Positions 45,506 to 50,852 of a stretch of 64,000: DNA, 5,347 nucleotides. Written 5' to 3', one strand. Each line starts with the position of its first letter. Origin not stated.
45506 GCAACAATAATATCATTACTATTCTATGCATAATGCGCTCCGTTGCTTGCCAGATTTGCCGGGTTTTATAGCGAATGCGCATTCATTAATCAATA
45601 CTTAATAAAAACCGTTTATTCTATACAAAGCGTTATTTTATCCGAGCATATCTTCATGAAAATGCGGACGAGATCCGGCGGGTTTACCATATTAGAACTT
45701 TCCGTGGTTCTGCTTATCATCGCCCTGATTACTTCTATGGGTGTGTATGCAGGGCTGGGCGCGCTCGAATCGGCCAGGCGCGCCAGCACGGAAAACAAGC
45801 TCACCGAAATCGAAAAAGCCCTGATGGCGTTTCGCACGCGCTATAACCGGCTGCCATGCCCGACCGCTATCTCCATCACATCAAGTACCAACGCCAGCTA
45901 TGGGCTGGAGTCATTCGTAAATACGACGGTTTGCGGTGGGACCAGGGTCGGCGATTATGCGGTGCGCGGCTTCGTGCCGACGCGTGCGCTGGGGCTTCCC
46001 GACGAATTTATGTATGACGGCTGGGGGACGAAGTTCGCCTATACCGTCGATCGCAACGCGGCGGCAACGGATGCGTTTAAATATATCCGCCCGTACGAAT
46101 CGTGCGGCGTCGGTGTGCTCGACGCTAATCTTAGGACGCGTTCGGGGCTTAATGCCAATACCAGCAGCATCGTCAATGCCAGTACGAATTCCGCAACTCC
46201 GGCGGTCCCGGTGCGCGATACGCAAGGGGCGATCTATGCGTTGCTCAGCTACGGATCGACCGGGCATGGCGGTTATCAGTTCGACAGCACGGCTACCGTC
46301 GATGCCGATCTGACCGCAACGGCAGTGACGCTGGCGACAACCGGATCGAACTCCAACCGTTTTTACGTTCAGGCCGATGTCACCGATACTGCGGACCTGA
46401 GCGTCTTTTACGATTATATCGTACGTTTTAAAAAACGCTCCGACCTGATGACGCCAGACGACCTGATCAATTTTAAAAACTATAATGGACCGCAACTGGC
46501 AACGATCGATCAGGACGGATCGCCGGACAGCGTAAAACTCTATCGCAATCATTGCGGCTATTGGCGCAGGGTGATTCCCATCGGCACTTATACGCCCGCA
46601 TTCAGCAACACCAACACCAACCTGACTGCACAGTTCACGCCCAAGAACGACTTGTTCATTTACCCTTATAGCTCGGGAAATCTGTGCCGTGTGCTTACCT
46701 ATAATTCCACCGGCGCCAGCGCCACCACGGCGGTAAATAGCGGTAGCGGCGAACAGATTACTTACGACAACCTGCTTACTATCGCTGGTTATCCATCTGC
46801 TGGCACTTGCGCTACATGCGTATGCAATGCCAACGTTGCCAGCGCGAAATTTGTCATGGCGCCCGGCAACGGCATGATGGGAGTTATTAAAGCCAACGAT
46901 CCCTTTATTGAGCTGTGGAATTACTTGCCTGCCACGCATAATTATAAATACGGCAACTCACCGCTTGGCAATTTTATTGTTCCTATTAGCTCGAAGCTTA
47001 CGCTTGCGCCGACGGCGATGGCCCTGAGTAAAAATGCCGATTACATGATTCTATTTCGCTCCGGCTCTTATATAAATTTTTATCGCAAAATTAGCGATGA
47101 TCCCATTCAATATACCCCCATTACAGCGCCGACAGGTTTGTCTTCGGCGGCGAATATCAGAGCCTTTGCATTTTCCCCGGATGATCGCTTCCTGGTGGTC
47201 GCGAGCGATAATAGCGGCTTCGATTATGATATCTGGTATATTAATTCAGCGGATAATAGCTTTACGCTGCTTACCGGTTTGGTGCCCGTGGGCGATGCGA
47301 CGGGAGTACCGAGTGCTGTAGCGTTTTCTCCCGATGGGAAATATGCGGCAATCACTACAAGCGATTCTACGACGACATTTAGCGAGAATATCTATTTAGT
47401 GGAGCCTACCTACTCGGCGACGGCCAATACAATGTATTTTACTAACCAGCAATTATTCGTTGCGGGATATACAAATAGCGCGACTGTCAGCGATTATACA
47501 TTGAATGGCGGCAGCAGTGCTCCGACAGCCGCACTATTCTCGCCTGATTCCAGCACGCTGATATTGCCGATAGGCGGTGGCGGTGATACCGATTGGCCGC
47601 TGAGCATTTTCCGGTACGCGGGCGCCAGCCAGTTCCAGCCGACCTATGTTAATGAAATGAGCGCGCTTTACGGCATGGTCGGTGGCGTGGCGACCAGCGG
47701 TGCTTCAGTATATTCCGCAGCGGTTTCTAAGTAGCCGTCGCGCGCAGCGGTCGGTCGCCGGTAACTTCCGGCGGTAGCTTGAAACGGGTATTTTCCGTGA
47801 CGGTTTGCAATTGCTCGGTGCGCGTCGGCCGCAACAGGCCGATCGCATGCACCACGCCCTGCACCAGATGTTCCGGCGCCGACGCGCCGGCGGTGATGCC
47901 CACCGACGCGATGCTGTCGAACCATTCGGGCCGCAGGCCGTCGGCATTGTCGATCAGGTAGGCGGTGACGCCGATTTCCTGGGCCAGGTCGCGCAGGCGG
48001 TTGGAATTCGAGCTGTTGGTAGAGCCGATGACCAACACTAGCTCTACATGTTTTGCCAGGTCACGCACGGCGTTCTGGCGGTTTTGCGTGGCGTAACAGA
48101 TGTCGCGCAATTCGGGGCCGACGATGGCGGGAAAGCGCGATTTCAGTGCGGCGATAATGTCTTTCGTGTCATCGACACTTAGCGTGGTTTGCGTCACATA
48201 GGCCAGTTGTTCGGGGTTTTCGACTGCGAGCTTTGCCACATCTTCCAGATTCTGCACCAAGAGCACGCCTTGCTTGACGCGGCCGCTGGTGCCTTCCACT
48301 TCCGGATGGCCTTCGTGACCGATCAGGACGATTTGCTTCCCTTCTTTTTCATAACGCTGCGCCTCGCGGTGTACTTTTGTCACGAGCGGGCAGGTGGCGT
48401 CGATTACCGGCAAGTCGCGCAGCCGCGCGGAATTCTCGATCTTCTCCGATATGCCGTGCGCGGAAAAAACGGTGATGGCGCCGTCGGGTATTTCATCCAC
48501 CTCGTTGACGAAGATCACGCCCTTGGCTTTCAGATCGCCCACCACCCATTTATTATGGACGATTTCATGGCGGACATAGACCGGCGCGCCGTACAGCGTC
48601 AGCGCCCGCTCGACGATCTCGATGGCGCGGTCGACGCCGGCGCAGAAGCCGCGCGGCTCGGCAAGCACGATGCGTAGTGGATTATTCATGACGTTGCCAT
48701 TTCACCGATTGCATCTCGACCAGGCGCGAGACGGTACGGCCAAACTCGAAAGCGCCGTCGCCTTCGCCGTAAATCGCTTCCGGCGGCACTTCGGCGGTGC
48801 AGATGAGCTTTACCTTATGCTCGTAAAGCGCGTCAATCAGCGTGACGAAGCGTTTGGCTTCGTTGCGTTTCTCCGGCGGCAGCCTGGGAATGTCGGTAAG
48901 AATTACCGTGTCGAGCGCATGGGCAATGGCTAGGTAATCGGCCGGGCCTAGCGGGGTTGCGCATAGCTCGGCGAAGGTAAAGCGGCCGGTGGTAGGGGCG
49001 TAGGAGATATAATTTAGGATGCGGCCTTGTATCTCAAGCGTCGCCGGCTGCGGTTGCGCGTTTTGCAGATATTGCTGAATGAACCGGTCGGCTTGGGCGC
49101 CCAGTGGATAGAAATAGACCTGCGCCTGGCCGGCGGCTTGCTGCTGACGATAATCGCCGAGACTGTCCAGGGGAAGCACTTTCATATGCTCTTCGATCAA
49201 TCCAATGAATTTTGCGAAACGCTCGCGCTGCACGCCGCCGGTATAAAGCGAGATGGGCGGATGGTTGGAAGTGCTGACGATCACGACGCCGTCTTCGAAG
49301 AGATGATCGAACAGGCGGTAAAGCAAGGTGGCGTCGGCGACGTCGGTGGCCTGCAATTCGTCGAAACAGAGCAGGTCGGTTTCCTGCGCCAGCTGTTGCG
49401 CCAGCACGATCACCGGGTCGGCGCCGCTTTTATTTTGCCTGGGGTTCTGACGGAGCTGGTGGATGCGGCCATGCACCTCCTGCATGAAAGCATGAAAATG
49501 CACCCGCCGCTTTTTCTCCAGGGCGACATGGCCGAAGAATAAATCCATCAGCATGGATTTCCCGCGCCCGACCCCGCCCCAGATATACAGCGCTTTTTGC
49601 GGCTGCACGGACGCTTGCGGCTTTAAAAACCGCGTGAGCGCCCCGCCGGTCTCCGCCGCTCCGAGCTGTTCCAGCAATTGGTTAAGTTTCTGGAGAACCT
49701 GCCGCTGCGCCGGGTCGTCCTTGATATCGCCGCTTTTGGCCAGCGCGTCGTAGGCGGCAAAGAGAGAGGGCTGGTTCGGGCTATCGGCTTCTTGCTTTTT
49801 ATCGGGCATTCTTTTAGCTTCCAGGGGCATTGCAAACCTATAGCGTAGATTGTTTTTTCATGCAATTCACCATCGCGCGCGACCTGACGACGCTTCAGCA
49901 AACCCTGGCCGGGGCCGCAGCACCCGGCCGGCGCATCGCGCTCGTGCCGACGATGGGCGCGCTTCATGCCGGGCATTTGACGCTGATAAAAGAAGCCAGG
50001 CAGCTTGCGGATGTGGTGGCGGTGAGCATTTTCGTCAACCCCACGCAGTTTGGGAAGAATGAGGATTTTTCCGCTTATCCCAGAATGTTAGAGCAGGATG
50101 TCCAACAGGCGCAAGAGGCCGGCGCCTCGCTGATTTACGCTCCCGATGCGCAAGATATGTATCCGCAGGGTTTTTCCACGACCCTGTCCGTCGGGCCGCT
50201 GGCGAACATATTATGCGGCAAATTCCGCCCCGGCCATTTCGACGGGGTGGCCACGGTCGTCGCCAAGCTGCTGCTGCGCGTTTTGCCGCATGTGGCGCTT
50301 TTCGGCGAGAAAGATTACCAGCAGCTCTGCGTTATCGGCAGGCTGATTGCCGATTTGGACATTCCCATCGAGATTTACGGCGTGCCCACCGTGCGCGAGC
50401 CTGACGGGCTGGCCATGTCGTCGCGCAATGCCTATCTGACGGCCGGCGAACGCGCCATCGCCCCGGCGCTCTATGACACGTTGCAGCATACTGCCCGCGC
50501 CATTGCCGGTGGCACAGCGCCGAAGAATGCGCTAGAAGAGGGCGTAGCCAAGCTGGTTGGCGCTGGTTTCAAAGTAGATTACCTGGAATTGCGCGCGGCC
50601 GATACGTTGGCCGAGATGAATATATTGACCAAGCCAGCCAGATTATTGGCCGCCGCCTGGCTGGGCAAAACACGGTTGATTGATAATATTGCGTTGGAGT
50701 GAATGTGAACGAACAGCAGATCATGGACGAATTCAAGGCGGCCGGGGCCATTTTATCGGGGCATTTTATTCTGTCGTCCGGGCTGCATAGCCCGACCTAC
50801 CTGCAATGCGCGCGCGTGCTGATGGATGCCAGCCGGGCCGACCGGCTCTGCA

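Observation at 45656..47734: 692-aa prepilin fused to beta-propeller-like (FSPD) repeats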

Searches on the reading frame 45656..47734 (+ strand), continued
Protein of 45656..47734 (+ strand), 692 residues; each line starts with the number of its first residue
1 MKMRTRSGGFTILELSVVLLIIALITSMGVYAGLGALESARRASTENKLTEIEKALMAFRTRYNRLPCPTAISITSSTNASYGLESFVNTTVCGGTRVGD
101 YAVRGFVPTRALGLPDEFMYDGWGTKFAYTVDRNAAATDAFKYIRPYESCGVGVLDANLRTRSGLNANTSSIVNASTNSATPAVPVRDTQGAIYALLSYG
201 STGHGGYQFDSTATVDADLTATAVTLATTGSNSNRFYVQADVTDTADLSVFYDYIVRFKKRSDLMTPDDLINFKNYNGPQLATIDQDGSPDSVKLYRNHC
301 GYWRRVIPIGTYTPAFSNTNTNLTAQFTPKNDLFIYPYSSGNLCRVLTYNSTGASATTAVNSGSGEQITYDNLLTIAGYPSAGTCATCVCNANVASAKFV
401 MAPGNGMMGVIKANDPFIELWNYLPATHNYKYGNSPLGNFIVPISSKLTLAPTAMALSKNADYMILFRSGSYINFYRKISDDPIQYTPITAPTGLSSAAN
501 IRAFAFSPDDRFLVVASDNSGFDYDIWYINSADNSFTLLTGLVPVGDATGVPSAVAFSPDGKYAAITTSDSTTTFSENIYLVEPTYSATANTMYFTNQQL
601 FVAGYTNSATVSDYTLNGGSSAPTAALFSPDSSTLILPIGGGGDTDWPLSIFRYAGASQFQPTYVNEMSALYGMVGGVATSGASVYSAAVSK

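Call 76: search_protein_families(library=pfam, proteins=[L037:8480-9880:+, L037:10733-11332:-, L037:11357-12736:-, L037:13205-14263:-, L037:14363-15037:-, L037:15034-15606:-, L037:15603-16538:-, L037:5494-6771:+, L037:3593-4576:+, L037:1857-3104:+], max_evalue=0.001)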
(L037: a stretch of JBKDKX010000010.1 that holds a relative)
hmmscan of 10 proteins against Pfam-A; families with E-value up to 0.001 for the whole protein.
L037:8480-9880:+ (466 aa): 15 families
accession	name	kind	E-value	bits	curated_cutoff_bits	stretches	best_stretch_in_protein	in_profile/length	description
PF07992.20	Pyr_redox_2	-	2.3e-69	234.5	26.1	1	6-326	1-291/291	Pyridine nucleotide-disulphide oxidoreductase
PF02852.28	Pyr_redox_dim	-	6.4e-37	126.6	25.3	1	347-455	1-109/110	Pyridine nucleotide-disulphide oxidoreductase, dimerisation domain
PF00070.33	Pyr_redox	-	1.9e-23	83.2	22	1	177-249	2-75/82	Pyridine nucleotide-disulphide oxidoreductase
PF13738.12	Pyr_redox_3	-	1.5e-14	54.4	30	1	9-310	1-305/305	Pyridine nucleotide-disulphide oxidoreductase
PF01134.28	GIDA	-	3.5e-09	36.6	22.1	1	7-146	1-150/391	Glucose inhibited division protein A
PF12831.13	FAD_oxidored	-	1.7e-08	34.6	27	1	7-41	1-36/416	FAD dependent oxidoreductase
PF13450.12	NAD_binding_8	-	4.4e-08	33.7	21.9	1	10-43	1-35/68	NAD(P)-binding Rossmann-like domain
PF01266.30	DAO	-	4.4e-08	33.5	27.9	0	7-40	1-35/353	FAD dependent oxidoreductase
PF00890.30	FAD_binding_2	-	4.6e-08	33.1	20.4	1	7-44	1-38/414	FAD binding domain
PF03486.20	HI0933_like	-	9.9e-08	32.2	50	1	7-38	2-33/244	HI0933-like protein Rossmann domain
PF01494.25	FAD_binding_3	-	5.4e-07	29.6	22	0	6-37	2-33/349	FAD binding domain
PF01262.27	AlaDh_PNT_C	-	0.00012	22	23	0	172-255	26-103/214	Alanine dehydrogenase/PNT, C-terminal domain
PF02826.25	2-Hacid_dh_C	-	0.00015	21.7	25.1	0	162-208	23-70/178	D-isomer specific 2-hydroxyacid dehydrogenase, NAD binding domain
PF13434.12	Lys_Orn_oxgnase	-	0.00026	20.7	21.3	0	122-249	133-262/339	L-lysine 6-monooxygenase/L-ornithine 5-monooxygenase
PF01946.23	Thi4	-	0.00052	19.7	26.2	0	6-41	18-55/235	Thi4 family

L037:10733-11332:- (199 aa): 1 family
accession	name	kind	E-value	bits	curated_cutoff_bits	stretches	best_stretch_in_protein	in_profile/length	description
PF08511.16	COQ9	-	3.4e-32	110.4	20.5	1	117-184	4-71/72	COQ9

L037:11357-12736:- (459 aa): 5 families
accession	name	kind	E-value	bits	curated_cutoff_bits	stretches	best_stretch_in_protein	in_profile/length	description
PF02518.31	HATPase_c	-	1.8e-21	77.1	26.4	1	332-442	2-109/111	Histidine kinase-, DNA gyrase B-, and HSP90-like ATPase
PF00512.31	HisKA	-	1.1e-15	57.8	26.9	1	216-284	1-66/66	His Kinase A (phospho-acceptor) domain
PF08448.16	PAS_4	-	1.2e-05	25.9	23.1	1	95-191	6-103/110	PAS fold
PF13581.12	HATPase_c_2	-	0.00014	22.3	27.4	1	343-439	39-126/127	Histidine kinase-like ATPase domain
PF13426.13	PAS_9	-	0.00038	21.1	27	1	101-195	7-103/103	PAS domain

L037:13205-14263:- (352 aa): 5 families
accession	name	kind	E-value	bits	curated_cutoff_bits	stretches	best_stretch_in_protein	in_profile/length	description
PF08331.15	QueG_DUF1730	-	6.1e-23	81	25.1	1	64-140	1-77/77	Epoxyqueuosine reductase QueG, DUF1730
PF13484.11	Fer4_16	-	9.8e-23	81.2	30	1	192-256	1-66/66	4Fe-4S double cluster binding domain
PF25160.1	LdpA_Fe-S-bd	-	4.2e-06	26.9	27.6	0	238-260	23-45/49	LdpA Fe-S cluster-binding domain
PF12838.12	Fer4_7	-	0.00013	22.8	27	1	192-256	1-51/52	4Fe-4S dicluster domain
PF13237.11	Fer4_10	-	0.00051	20.4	25.5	0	189-205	5-21/53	4Fe-4S dicluster domain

L037:14363-15037:- (224 aa): 4 families
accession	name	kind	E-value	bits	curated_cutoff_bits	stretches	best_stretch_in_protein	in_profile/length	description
PF13417.12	GST_N_3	-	1.7e-20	73.6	22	1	6-79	1-73/75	Glutathione S-transferase, N-terminal domain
PF13409.12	GST_N_2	-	9.7e-20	71.4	25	1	12-75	2-69/70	Glutathione S-transferase, N-terminal domain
PF02798.26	GST_N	-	7.9e-11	42.6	20.9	1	6-74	5-75/76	Glutathione S-transferase, N-terminal domain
PF13410.11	GST_C_2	-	9.2e-05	22.9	24.9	1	147-194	19-68/69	Glutathione S-transferase, C-terminal domain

L037:15034-15606:- (190 aa): 0 families

L037:15603-16538:- (311 aa): 11 families
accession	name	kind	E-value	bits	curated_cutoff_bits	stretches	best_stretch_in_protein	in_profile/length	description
PF01370.27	Epimerase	-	1.5e-22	80.7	20.9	1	7-216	1-240/240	NAD dependent epimerase/dehydratase family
PF05368.20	NmrA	-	7.8e-16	59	27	1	4-244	2-244/298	NmrA-like family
PF01073.25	3Beta_HSD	-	4.1e-14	52.7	22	2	9-122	2-119/280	3-beta hydroxysteroid dehydrogenase/isomerase family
PF04321.23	RmlD_sub_bind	-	1.3e-13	51.2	27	1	7-239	3-236/287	RmlD substrate binding domain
PF13460.12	NAD_binding_10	-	2.9e-13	50.5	27.2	1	11-130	1-109/184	NAD(P)H-binding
PF07993.18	NAD_binding_4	-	1.4e-07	31.4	20.1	0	11-44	3-39/258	Male sterility protein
PF03435.24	Sacchrp_dh_NADP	-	4.9e-06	27.3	25.1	1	8-81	2-77/129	Saccharopine dehydrogenase NADP binding domain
PF00106.31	adh_short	-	8.2e-06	25.9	26.6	1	5-101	1-100/195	short chain dehydrogenase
PF16363.11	GDP_Man_Dehyd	-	1.3e-05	25.3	27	1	9-81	2-84/332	GDP-mannose 4,6 dehydratase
PF08659.16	KR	-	8.6e-05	23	22.6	1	6-107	2-110/180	KR domain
PF13579.12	Glyco_trans_4_4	-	0.00097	19.9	29.7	0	20-133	10-117/158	Glycosyl transferase 4-like domain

L037:5494-6771:+ (425 aa): 4 families
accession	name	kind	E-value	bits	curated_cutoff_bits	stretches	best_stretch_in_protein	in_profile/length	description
PF00198.28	2-oxoacid_dh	-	2.7e-85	285.9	23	1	190-424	2-231/232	2-oxoacid dehydrogenases acyltransferase (catalytic domain)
PF00364.28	Biotin_lipoyl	-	1.1e-19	70.5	22.1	1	4-76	2-72/73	Biotin-requiring enzyme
PF02817.22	E3_binding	-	1.1e-14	54.8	23.7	1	138-172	1-35/36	e3 binding domain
PF13533.13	Biotin_lipoyl_2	-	5.2e-05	23.4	29.8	1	16-40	8-32/32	Biotin-lipoyl like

L037:3593-4576:+ (327 aa): 3 families
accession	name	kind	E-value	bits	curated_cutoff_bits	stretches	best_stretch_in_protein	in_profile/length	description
PF02779.29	Transket_pyr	-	7.8e-47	159.6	27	1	3-177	2-172/174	Transketolase, pyrimidine binding domain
PF02780.25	Transketolase_C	-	1.8e-46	157.5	25.9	1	194-316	1-124/124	Transketolase, C-terminal domain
PF17147.9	PFOR_II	-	0.00028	21.6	27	1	204-280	2-81/102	Pyruvate:ferredoxin oxidoreductase core domain II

L037:1857-3104:+ (415 aa): 6 families
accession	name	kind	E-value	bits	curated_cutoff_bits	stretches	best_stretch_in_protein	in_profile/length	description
PF00676.26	E1_dh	-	3.5e-107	358.3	22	1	109-405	2-298/300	Dehydrogenase E1 component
PF01381.28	HTH_3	-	1.4e-08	35.1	23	1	6-51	4-49/55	Helix-turn-helix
PF13292.11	DXP_synthase_N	-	1.5e-05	24.8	21.2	1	206-277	110-179/274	1-deoxy-D-xylulose-5-phosphate synthase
PF13560.12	HTH_31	-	7.3e-05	23.4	27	1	9-51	12-55/64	Helix-turn-helix domain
PF02775.26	TPP_enzyme_C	-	0.00019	21.7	21.9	1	205-284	24-92/151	Thiamine pyrophosphate enzyme, C-terminal TPP binding domain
PF13443.12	HTH_26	-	0.00034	21.3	22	0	2-38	1-39/63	Cro/C1-type HTH DNA-binding domain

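Call 80: find_encoding_contigs(protein=P0011, flank=10000, max_places=1)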
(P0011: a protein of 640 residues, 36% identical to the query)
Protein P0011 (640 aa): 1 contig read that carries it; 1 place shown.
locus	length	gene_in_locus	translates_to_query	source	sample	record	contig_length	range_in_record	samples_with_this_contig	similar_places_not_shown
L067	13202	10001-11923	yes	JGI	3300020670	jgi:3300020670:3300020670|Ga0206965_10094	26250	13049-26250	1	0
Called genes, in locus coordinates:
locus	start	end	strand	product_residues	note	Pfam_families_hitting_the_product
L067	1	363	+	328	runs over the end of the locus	PF05050:Methyltransf_21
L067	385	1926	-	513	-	PF03023:MurJ, PF01554:MatE (weak)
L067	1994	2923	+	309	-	PF07549:Sec_GG, PF02355:SecD_SecF_C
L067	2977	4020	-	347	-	PF00926:DHBP_synthase, PF00925:GTP_cyclohydro2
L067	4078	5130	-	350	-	PF00481:PP2C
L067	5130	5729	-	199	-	PF00677:Lum_binding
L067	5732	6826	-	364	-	PF00383:dCMP_cyt_deam_1, PF14437:MafB19-deam, PF01872:RibD_C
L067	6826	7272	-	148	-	PF22811:Zn_ribbon_NrdR, PF03477:ATP-cone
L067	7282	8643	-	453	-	PF00464:SHMT, PF00155:Aminotran_1_2 (weak)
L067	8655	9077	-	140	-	PF02502:LacAB_rpiB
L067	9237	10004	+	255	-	PF06750:A24_N_bact, PF01478:Peptidase_A24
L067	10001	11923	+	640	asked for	PF08450:SGL (faint), PF24684:Vgb_lyase (faint), PF01436:NHL (weak), PF07494:Reg_prop (faint), PF13449:Phytase-like (faint), PF25021:TEN_NHL (faint), PF01436:NHL (weak)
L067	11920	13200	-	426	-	?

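Call 81: find_encoding_contigs(protein=P0012, flank=10000, max_places=1)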
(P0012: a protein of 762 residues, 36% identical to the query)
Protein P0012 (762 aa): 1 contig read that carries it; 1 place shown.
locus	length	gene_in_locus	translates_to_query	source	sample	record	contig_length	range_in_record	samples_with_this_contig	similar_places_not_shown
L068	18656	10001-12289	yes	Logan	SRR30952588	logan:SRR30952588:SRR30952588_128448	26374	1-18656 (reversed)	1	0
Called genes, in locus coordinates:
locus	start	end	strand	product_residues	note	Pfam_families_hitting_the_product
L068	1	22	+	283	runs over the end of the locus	PF09976:TPR_21 (faint), PF13428:TPR_14 (faint), PF13512:TPR_18, PF13174:TPR_6 (faint), PF13432:TPR_16 (faint), PF13525:YfiO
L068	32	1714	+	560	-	PF02463:SMC_N, PF13476:AAA_23, PF13304:AAA_21 (faint)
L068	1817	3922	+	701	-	PF22745:Nlig-Ia, PF01653:DNA_ligase_aden, PF03120:OB_DNA_ligase, PF03119:DNA_ligase_ZBD, PF14520:HHH_5 (faint), PF12826:HHH_2, PF00533:BRCT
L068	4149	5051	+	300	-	PF06325:PrmA, PF13489:Methyltransf_23, PF05175:MTS, PF02475:TRM5-TYW2_MTfase (weak), PF13847:Methyltransf_31 (weak), PF13649:Methyltransf_25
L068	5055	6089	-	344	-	PF02608:Bmp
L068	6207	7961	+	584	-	PF01321:Creatinase_N, PF16189:Creatinase_N_2, PF00557:Peptidase_M24, PF16188:Peptidase_M24_C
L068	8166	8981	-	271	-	-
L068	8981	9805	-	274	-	PF00487:FA_desaturase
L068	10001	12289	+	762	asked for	PF13517:FG-GAP_3 (faint), PF01839:FG-GAP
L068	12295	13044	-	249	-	PF01255:Prenyltransf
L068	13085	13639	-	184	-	PF01765:RRF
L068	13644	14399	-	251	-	PF00696:AA_kinase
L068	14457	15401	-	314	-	PF10095:DUF2333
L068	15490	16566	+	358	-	-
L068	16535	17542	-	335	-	-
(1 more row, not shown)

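Call 82: find_encoding_contigs(protein=P0009, flank=10000, max_places=1)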
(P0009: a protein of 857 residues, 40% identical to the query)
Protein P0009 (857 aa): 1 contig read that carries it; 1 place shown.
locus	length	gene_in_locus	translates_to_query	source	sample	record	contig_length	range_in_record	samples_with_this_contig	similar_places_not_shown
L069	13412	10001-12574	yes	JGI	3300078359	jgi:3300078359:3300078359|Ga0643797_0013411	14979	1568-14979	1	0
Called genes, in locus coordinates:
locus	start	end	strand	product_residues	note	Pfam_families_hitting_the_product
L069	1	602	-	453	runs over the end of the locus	-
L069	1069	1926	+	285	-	PF07963:N_methyl (weak)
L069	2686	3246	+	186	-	-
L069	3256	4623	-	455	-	-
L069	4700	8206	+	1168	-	PF08450:SGL (faint), PF13517:FG-GAP_3 (faint), PF06739:SBBP (faint), PF17170:DUF5128 (weak), PF01436:NHL, PF24684:Vgb_lyase (weak), PF01436:NHL (weak), PF01839:FG-GAP (weak), +1 more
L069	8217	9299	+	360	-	-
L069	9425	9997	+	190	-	-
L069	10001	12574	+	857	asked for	PF07963:N_methyl (faint), PF13517:FG-GAP_3 (faint), PF01839:FG-GAP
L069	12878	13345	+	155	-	-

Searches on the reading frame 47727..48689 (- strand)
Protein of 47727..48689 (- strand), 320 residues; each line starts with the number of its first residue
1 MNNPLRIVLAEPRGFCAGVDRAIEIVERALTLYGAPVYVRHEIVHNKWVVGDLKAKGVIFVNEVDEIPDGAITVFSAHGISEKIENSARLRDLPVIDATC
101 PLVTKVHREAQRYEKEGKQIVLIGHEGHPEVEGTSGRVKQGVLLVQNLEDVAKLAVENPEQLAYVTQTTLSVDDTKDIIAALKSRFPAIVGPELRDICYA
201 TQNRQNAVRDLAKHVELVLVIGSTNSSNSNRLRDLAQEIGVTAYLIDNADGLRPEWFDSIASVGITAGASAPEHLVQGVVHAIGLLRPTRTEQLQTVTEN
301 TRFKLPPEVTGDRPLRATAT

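Call 7: search_protein_families(library=pfam, proteins=[window:47727-48689:-], max_evalue=0.001)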
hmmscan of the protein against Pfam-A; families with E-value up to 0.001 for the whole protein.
window:47727-48689:- (320 aa): 1 family
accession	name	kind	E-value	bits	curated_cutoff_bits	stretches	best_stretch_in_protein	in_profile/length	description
PF02401.23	LYTB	-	1.4e-97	326.6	24.5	1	7-283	1-266/267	LytB protein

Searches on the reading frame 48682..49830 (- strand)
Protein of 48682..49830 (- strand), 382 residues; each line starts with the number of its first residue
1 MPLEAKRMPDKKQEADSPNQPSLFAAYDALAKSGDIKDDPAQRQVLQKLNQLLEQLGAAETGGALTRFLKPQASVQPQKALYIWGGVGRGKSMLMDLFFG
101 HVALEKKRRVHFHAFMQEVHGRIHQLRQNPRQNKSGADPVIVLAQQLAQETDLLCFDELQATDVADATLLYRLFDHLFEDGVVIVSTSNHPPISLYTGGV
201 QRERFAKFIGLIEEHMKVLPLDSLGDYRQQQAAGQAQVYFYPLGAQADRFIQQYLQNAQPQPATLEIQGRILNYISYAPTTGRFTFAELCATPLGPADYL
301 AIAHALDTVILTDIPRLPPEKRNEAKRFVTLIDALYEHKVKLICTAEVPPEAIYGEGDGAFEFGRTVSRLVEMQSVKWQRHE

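Call 7: search_protein_families(library=pfam, proteins=[window:48682-49830:-], max_evalue=0.001)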
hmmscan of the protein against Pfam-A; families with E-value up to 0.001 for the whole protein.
window:48682-49830:- (382 aa): 3 families
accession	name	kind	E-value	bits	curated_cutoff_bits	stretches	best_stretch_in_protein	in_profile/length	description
PF03969.22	AFG1_ATPase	-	7.5e-102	341.4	27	1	25-381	5-360/361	AFG1-like ATPase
PF00308.24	Bac_DnaA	-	2.7e-05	24.9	23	0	80-195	36-144/162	Bacterial DnaA ATPAse domain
PF13191.12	AAA_16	-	0.00017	22.5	32.6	0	64-182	11-164/167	AAA ATPase domain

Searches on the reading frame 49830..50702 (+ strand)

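Call 7: search_protein_families(library=pfam, proteins=[window:49830-50702:+], max_evalue=0.001)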
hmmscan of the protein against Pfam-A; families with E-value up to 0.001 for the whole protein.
window:49830-50702:+ (290 aa): 1 family
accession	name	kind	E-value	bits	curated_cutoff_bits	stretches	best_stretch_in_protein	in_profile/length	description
PF02569.21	Pantoate_ligase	-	1.1e-98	330.2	20.7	1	15-287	2-267/268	Pantoate-beta-alanine ligase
